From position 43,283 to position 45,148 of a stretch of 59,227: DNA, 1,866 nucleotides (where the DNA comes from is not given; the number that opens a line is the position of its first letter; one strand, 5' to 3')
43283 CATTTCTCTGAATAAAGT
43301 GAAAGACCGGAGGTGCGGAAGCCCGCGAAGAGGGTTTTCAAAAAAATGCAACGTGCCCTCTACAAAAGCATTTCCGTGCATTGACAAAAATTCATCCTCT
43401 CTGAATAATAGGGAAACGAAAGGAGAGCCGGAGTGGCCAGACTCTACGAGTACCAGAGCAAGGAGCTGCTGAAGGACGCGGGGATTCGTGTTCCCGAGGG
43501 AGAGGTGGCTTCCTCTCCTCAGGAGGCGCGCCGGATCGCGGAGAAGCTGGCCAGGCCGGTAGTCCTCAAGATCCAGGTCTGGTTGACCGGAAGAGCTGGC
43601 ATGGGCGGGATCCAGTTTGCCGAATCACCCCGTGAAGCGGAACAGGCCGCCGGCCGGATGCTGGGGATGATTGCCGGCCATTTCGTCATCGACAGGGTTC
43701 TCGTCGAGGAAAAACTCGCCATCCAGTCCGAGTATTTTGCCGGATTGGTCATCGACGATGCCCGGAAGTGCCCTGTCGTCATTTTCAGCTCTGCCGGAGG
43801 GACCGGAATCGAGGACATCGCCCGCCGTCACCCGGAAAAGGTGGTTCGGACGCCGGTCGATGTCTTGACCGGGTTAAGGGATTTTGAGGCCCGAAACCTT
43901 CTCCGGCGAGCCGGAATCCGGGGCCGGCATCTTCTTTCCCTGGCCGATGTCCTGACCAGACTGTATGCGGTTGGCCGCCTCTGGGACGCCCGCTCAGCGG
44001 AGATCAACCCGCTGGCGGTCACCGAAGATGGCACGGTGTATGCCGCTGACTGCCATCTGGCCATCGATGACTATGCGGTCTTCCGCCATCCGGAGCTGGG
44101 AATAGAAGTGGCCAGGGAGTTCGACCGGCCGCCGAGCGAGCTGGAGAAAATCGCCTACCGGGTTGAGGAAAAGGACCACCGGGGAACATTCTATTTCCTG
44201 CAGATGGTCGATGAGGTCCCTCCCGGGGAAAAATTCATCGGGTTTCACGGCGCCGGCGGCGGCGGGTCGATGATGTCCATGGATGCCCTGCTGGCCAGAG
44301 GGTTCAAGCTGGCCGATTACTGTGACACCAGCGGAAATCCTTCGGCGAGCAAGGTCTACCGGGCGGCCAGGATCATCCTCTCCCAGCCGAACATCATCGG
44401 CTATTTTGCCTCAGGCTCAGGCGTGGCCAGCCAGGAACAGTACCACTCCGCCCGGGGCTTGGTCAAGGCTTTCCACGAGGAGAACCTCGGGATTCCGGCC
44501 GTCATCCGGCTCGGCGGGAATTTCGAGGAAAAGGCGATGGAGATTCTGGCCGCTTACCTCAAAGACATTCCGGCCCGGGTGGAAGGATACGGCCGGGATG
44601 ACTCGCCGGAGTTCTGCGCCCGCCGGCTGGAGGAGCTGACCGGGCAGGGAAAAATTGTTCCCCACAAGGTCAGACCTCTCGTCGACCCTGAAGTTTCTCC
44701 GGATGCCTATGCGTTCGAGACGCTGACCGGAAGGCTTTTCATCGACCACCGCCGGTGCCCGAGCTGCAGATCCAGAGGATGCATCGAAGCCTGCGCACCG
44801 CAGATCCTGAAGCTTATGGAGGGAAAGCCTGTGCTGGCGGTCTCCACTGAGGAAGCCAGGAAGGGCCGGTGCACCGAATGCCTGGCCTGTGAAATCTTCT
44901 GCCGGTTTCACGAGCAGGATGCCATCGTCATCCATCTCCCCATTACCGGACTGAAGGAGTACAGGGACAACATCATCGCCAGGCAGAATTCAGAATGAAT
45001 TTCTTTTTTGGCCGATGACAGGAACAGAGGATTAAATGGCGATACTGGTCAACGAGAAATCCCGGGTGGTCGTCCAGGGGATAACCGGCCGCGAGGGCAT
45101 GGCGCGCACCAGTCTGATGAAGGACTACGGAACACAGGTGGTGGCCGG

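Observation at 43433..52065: Translationally coupled nine-gene cluster: two-step citrate-cleavage-like enzymes + two split aconitase-family dehydratases + ICDH-family dehydrogenase + HD hydrolase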

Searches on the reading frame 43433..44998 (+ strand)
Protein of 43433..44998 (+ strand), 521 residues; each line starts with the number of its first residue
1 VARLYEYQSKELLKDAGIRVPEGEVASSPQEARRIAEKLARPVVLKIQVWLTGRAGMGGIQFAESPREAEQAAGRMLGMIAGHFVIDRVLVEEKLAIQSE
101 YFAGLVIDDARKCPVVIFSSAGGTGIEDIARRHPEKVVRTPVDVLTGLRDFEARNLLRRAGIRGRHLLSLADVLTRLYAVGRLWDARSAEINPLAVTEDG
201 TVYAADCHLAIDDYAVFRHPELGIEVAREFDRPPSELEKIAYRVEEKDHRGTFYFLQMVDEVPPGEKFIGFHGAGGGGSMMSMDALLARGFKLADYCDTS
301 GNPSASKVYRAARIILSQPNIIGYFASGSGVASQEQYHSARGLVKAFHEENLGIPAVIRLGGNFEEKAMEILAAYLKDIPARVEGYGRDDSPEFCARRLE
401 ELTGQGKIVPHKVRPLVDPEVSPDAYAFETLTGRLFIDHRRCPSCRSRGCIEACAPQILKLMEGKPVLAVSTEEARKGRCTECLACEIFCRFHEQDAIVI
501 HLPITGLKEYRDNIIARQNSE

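Call 3: search_protein_families(library=pfam, proteins=[window:43433-44998:+])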
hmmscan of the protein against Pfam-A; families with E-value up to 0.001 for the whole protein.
window:43433-44998:+ (521 aa): 5 families
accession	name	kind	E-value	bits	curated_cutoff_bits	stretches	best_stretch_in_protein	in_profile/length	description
PF08442.15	ATP-grasp_2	-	2e-50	171.7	29.5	1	3-195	1-201/202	ATP-grasp domain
PF13549.11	ATP-grasp_5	-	1.2e-17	64.4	27.6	1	3-210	9-220/221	ATP-grasp domain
PF24948.1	Citrate_synth_N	-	5e-06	26.5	83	1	70-218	91-227/232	ATP-citrate synthase ATP-grasp domain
PF16114.10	Citrate_bind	-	3.5e-05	23.9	26.8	1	274-320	37-85/177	ATP citrate lyase citrate-binding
PF02786.22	CPSase_L_D2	-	0.00013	22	19.8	1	8-145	4-133/211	Carbamoyl-phosphate synthase L chain, ATP binding domain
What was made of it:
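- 43433..44998 (+): Large subunit of an ADP-forming acid-CoA ligase. It is SucC/CcsA/AclB-like and belongs to a clade of its own. A ferredoxin-like C-terminal module is fused to it. ATP-grasp_2 hit, E = 2e-50; weak Citrate_bind hit (call 3).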

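Call 4: search_protein_families(library=ncbifam, proteins=[window:43433-44998:+])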
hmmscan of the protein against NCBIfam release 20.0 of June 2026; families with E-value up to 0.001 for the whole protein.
window:43433-44998:+ (521 aa): 6 families
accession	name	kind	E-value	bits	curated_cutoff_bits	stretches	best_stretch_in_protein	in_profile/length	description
TIGR01016.1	sucCoAbeta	subfamily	5.4e-71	239.6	375.55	1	3-374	2-363/386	succinate-CoA ligase subunit beta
NF001913.0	PRK00696.1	equivalog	1.4e-70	238.3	370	1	3-375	2-364/388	ADP-forming succinate--CoA ligase subunit beta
NF010647.0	PRK14046.1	equivalog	2.6e-47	161.8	604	1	4-374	3-363/392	malate--CoA ligase subunit beta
NF010623.0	PRK14016.1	subfamily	1.9e-05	23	877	1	8-47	217-256/871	cyanophycin synthetase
TIGR02068.2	cya_phycin_syn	equivalog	3.2e-05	22.1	850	1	8-71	216-276/862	cyanophycin synthetase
NF045492.1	HydPropCoALig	equivalog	5.9e-05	21.6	1300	1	6-189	21-203/700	3-hydroxypropionate--CoA ligase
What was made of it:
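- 43433..44998 (+): Scores below the SucC cut-offs: 240 bits against 375 (call 4).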

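Call 10: find_homologous_proteins(query=window:43433-44998:+, max_evalue=1e-10)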
Query window:43433-44998:+ (521 aa): 5666 proteins with E <= 1e-10 among 8000 candidates; the best 120 are listed.
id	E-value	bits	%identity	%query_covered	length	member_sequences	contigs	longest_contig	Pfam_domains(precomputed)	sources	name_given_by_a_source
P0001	0.0e+0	1179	100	100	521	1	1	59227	PF08442.16,PF13549.12,PF24948.2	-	-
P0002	2.6e-273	925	76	99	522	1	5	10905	PF08442.16,PF16114.11,PF13549.12,PF24948.2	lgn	-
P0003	8.0e-273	924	76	99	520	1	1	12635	PF08442.16,PF16114.11,PF13549.12,PF24948.2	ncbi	-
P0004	4.1e-264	895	73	100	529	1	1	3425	PF08442.16,PF16114.11,PF13549.12,PF24948.2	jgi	jgi:succinyl-CoA synthetase beta subunit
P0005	4.7e-263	892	73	99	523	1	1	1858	PF08442.16,PF16114.11,PF13549.12,PF24948.2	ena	-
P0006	1.5e-262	890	73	100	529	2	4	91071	PF08442.16,PF16114.11,PF13549.12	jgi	jgi:succinyl-CoA synthetase beta subunit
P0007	1.6e-262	890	72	100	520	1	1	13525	PF08442.16,PF16114.11,PF13549.12,PF24948.2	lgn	-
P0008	3.5e-262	889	73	100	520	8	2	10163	PF08442.16,PF16114.11,PF13549.12,PF24948.2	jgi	-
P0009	7.2e-262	888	73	99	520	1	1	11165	PF08442.16,PF16114.11,PF13549.12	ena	-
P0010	8.6e-262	887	75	99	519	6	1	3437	PF08442.16,PF16114.11,PF13549.12,PF02786.23,PF24948.2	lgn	-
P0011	9.5e-262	887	73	100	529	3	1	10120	PF08442.16,PF16114.11,PF13549.12,PF24948.2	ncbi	ncbi:MAG: ATP-grasp domain-containing protein [Candidatus Aminicenantaceae bacterium]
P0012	1.3e-261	887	74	99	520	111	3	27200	PF08442.16,PF16114.11,PF13549.12,PF24948.2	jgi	-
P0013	1.4e-261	887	74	99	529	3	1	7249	PF08442.16,PF16114.11,PF13549.12,PF24948.2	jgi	jgi:succinyl-CoA synthetase beta subunit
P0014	2.0e-261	886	72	100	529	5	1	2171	PF08442.16,PF16114.11,PF13549.12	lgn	-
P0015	3.0e-261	886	73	99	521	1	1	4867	PF08442.16,PF16114.11,PF13549.12,PF02786.23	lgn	-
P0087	4.8e-255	865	73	99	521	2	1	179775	PF08442.16,PF16114.11,PF13549.12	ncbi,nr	ncbi:MAG: acetate--CoA ligase family protein [Clostridiales bacterium]|nr:acetate--CoA ligase family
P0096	2.1e-254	863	72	99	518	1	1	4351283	PF08442.16,PF16114.11,PF13549.12,PF24948.2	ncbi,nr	ncbi:MAG: acetate--CoA ligase family protein [Candidatus Aminicenantes bacterium]|nr:MAG: acetate--C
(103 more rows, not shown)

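Call 11: find_encoding_contigs(protein=P0096, flank=10000, max_places=3)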
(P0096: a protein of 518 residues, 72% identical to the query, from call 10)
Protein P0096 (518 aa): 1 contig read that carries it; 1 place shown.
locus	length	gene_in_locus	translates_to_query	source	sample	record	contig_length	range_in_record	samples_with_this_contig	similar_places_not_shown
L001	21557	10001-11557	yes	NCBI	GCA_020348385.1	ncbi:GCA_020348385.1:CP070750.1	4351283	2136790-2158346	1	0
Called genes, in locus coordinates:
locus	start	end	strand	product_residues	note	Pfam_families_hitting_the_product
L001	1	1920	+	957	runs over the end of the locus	PF00580:UvrD-helicase, PF01443:Viral_helicase1 (faint), PF13245:AAA_19, PF13604:AAA_30 (faint), PF13361:UvrD_C, PF13538:UvrD_C_2 (faint), PF12705:PDDEXK_1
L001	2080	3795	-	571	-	PF01343:Peptidase_S49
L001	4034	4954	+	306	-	PF00005:ABC_tran, PF13304:AAA_21, PF13732:DrrA1-3_C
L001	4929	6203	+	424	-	PF12698:ABC2_membrane_3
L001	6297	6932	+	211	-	PF07638:Sigma70_ECF (weak), PF04542:Sigma70_r2, PF08281:Sigma70_r4_2, PF04545:Sigma70_r4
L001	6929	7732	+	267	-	PF13490:zf-HC2 (weak)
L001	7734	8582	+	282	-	PF13174:TPR_6 (faint)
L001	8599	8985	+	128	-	-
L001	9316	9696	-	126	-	-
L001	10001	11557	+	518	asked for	PF08442:ATP-grasp_2, PF13549:ATP-grasp_5, PF24948:Citrate_synth_N (weak), PF16114:Citrate_bind (weak)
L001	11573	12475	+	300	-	PF02629:CoA_binding, PF13380:CoA_binding_2, PF00549:Ligase_CoA, PF13607:Succ_CoA_lig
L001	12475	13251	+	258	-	PF00285:Citrate_synt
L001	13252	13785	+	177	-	PF01966:HD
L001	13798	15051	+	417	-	PF00330:Aconitase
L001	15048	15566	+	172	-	PF06434:Aconitase_2_N (faint), PF00694:Aconitase_C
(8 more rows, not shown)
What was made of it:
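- Checked: The complete chromosome CP070750.1 has the same nine genes followed by tsaB and rimI (call 11).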

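Call 12: find_encoding_contigs(protein=P0087, flank=10000, max_places=3)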
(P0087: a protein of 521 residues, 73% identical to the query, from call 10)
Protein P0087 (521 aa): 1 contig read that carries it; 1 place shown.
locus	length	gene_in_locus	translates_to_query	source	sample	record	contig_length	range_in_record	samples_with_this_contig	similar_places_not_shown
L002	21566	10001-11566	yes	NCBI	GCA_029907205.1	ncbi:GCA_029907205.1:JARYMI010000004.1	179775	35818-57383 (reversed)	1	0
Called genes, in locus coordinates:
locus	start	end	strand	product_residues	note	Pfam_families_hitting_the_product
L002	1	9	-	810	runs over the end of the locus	-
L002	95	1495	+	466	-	PF02878:PGM_PMM_I, PF02879:PGM_PMM_II, PF02880:PGM_PMM_III, PF00408:PGM_PMM_IV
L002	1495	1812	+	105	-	PF04977:DivIC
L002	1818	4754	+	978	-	PF00580:UvrD-helicase, PF13086:AAA_11 (faint), PF13245:AAA_19, PF13604:AAA_30 (faint), PF01443:Viral_helicase1 (faint), PF21445:ADDB_N, PF13361:UvrD_C, PF12705:PDDEXK_1, +1 more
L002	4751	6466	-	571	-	PF01343:Peptidase_S49, PF00574:CLP_protease (faint), PF25145:NfeD1b_N (weak), PF01343:Peptidase_S49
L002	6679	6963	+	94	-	PF13893:RRM_5 (weak), PF00076:RRM_1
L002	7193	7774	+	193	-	PF07638:Sigma70_ECF, PF04542:Sigma70_r2, PF08281:Sigma70_r4_2, PF04545:Sigma70_r4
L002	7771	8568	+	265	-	PF13490:zf-HC2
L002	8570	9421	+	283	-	-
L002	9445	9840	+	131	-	-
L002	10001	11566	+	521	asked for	PF08442:ATP-grasp_2, PF13549:ATP-grasp_5, PF16114:Citrate_bind (weak)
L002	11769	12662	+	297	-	PF02629:CoA_binding, PF13380:CoA_binding_2 (weak), PF00549:Ligase_CoA, PF13607:Succ_CoA_lig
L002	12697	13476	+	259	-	PF00285:Citrate_synt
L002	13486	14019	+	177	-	PF01966:HD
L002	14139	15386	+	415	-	PF00330:Aconitase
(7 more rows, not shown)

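Call 17: search_solved_structures(query=window:43433-44998:+, max_evalue=0.00001)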
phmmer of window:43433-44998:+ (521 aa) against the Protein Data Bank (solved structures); distinct sequences matched with E-value up to 0.00001: 20.
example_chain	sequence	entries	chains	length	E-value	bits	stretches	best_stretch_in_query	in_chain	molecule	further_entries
3ufx_B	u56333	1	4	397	1.6e-65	225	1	3-373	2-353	Succinyl-CoA synthetase beta subunit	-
6mgg_B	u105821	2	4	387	2.4e-41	145.3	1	3-381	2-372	Succinate--CoA ligase [ADP-forming] subunit beta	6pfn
6g4q_B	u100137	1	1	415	3.6e-38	134.8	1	3-373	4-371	Succinate--CoA ligase [ADP-forming] subunit beta, mitochondrial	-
9swj_D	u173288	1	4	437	4.4e-38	134.5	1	3-373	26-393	Succinate--CoA ligase [ADP-forming] subunit beta, mitochondrial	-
6wcv_B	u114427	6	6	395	6.9e-36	127.3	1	4-372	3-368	Succinate--CoA ligase [GDP-forming] subunit beta, mitochondrial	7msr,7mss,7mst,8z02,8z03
1euc_B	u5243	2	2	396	1.8e-35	125.9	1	1-373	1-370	SUCCINYL-COA SYNTHETASE, BETA CHAIN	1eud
2fp4_B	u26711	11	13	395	4.2e-35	124.7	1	4-373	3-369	Succinyl-CoA ligase [GDP-forming] beta-chain, mitochondrial | Succinyl-CoA ligase [GDP-forming] subunit beta, mitochondrial | Succinate--CoA ligase [GDP-forming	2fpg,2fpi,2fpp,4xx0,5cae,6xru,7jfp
6mel_B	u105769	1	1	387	4.3e-34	121.4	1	4-381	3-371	Succinate--CoA ligase [ADP-forming] subunit beta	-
6hxq_B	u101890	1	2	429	2.2e-33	119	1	3-386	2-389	Citryl-CoA synthetase large subunit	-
1cqi_B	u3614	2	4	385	6.4e-32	114.2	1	3-373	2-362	PROTEIN (SUCCINYL-COA SYNTHETASE BETA CHAIN) | SUCCINYL-COA SYNTHETASE BETA CHAIN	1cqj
1jkj_B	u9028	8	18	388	6.9e-32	114.1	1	3-373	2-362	succinyl-CoA synthetase beta subunit | SUCCINYL-COA SYNTHETASE, BETA SUBUNIT | Succinyl-CoA synthetase beta chain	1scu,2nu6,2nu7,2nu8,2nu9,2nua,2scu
1jll_B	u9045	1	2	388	4.3e-31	111.5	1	3-373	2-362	succinyl-CoA synthetase beta subunit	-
6no3_A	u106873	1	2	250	3.4e-25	92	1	4-217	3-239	Succinate--CoA ligase [ADP-forming] subunit beta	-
6no0_A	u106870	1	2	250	8.8e-25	90.6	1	4-217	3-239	Succinate--CoA ligase [ADP-forming] subunit beta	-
6no1_A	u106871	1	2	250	9e-25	90.6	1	4-217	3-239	Succinate--CoA ligase [ADP-forming] subunit beta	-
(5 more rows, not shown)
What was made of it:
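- The best solved relative of the large ligase subunit is a Thermus SCS beta subunit, 225 bits (call 17).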

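Call 41: search_protein_representatives(protein=window:43433-44998:+)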
Query: 521 residues. Proteins with E-value up to 0.001 (for the whole library): 7100; up to 1e-10: 3277; up to 1e-30: 623. The best 150 are listed.
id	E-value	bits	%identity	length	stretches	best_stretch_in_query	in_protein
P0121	9.7e-179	611.8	54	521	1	1-515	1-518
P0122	2.4e-142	491.7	50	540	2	1-465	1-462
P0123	3.5e-141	487.9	71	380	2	57-365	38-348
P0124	1.5e-131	456.1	46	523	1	1-502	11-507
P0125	1.3e-130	453.0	52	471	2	279-509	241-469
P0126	7.8e-130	450.5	46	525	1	1-507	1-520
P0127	1.9e-129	449.1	58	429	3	254-480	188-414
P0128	1.8e-125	436.1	47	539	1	1-507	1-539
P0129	1.0e-124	433.6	45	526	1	1-503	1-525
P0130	9.2e-124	430.4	46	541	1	1-511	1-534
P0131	4.0e-123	428.3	46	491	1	12-513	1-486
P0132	4.6e-111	388.5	49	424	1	1-390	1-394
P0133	3.1e-109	382.5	55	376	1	1-404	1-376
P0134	4.7e-109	381.9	47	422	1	1-405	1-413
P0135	7.2e-106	371.4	47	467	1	1-407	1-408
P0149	3.0e-77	277.0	37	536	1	1-511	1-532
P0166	5.6e-64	233.2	33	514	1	5-506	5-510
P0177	1.0e-58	215.8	30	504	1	4-503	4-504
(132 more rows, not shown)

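Call 42: list_cluster_members(proteins=[P0121, P0122, P0124, P0126, P0128, P0149, P0166, P0177, P0132, P0134])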
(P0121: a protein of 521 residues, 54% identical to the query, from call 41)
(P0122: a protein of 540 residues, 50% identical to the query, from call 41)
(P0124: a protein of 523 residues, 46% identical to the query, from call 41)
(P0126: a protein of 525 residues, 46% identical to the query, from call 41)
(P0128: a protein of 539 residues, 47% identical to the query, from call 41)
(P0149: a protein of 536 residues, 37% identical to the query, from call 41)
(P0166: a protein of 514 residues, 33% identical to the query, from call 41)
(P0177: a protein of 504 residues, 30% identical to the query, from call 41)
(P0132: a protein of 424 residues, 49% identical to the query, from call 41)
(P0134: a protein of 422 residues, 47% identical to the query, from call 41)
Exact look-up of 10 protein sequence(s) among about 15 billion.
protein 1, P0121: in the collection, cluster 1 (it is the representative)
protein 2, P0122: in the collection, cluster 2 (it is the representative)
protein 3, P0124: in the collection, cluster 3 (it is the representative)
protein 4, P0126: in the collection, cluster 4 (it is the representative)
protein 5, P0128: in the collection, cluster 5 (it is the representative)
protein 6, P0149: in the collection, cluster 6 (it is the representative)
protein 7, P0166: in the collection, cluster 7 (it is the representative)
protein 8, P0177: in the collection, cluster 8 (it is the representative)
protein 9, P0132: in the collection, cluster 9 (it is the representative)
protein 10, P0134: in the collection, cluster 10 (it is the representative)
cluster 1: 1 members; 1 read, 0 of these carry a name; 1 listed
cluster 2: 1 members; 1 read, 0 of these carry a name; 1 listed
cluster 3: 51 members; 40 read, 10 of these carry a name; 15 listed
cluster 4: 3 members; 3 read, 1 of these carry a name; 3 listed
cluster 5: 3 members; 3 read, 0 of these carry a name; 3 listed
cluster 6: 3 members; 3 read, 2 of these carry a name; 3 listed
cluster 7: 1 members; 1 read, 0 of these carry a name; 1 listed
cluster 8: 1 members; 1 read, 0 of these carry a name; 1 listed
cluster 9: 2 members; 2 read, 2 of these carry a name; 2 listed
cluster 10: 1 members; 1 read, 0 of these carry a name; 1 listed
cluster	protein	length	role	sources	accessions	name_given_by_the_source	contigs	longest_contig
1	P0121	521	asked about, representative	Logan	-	-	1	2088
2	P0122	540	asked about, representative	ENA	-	-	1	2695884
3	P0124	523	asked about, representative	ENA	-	-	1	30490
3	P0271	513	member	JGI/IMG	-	succinyl-CoA synthetase beta subunit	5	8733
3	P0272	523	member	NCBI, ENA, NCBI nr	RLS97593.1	MAG: hypothetical protein DWI10_00065 [Planctomycetota bacterium]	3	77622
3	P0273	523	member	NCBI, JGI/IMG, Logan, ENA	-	succinyl-CoA synthetase beta subunit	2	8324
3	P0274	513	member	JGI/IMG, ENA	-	succinyl-CoA synthetase beta subunit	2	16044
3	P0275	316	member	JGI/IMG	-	succinyl-CoA synthetase beta subunit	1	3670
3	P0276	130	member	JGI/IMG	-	hypothetical protein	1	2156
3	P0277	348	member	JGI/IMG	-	succinyl-CoA synthetase beta subunit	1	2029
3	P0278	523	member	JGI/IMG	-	succinyl-CoA synthetase beta subunit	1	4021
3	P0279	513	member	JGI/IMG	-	succinyl-CoA synthetase beta subunit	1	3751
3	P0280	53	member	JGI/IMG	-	hypothetical protein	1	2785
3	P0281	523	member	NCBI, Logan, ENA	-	-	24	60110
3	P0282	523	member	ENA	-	-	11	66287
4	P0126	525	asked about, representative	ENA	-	-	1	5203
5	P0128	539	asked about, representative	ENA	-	-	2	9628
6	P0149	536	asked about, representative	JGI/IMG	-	succinyl-CoA synthetase beta subunit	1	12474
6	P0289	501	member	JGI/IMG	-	succinyl-CoA synthetase beta subunit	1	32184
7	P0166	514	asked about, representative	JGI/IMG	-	-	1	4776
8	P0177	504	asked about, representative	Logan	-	-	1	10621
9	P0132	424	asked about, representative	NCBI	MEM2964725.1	MAG: ATP-grasp domain-containing protein [Candidatus Bathyarchaeia archaeon]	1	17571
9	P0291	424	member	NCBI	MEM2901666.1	MAG: ATP-grasp domain-containing protein [Candidatus Bathyarchaeia archaeon]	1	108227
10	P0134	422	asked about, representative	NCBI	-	-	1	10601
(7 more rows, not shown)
